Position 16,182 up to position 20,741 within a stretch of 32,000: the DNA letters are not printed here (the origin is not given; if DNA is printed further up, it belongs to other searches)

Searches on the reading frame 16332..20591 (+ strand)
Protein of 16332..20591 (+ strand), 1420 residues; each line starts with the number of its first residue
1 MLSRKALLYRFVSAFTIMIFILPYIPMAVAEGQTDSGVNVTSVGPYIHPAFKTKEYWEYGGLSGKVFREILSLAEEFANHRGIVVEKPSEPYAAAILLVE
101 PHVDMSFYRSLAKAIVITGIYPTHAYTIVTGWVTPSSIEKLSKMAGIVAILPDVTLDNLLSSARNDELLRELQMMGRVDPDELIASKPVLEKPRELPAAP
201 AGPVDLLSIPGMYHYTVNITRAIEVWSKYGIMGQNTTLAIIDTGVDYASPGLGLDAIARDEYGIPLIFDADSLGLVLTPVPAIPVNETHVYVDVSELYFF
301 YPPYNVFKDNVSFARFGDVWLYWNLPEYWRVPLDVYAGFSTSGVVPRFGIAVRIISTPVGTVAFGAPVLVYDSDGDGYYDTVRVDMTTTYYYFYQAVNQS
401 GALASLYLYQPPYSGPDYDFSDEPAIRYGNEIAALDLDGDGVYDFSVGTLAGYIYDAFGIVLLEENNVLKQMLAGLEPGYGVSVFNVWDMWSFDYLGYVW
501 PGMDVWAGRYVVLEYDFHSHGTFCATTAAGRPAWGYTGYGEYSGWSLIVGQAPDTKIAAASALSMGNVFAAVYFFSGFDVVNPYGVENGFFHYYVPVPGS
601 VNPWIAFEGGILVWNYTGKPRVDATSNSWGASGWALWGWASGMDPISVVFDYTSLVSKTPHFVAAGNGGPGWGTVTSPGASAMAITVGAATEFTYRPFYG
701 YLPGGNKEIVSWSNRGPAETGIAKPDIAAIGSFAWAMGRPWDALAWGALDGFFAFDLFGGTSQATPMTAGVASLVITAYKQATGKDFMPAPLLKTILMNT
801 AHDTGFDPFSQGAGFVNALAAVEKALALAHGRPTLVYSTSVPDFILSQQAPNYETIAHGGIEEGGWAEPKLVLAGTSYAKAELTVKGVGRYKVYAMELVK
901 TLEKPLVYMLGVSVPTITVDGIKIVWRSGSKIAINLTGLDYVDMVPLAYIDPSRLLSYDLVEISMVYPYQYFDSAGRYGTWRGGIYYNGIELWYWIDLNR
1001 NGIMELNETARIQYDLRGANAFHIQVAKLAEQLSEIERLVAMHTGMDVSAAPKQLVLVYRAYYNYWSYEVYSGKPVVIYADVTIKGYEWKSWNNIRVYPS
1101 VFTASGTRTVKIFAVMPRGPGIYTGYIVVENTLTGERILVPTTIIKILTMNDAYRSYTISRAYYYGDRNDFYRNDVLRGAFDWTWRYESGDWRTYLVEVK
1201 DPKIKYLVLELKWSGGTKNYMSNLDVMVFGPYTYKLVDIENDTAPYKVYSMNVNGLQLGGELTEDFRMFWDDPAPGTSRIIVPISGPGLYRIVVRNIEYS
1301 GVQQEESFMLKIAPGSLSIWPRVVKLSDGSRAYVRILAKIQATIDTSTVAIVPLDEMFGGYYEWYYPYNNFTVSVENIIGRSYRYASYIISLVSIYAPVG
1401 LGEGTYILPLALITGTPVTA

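Call 3: search_protein_families(library=pfam, proteins=[window:16332-20591:+], max_evalue=1)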
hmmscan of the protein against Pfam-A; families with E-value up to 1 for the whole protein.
window:16332-20591:+ (1420 aa): 2 families
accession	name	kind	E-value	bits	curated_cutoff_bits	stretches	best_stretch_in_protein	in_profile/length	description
PF00082.27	Peptidase_S8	-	1.2e-24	87.6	21.8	1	515-814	51-288/288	Subtilase family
PF23657.1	DUF7151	-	0.29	11.5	27.2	1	989-1014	19-44/46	Domain of unknown function (DUF7151)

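Call 28: search_protein_families(library=ncbifam, proteins=[window:16332-20591:+], max_evalue=0.01)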
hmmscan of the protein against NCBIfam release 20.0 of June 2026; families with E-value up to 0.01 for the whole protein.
window:16332-20591:+ (1420 aa): 2 families
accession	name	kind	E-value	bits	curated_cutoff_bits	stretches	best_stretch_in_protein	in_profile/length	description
TIGR03921.1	T7SS_mycosin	equivalog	3.6e-10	39.5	278.75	1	756-835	224-298/353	type VII secretion-associated serine protease mycosin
NF042956.1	IteS_antiphage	equivalog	0.0092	14.3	900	0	675-784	413-517/747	S8 family anti-phage peptidase IteS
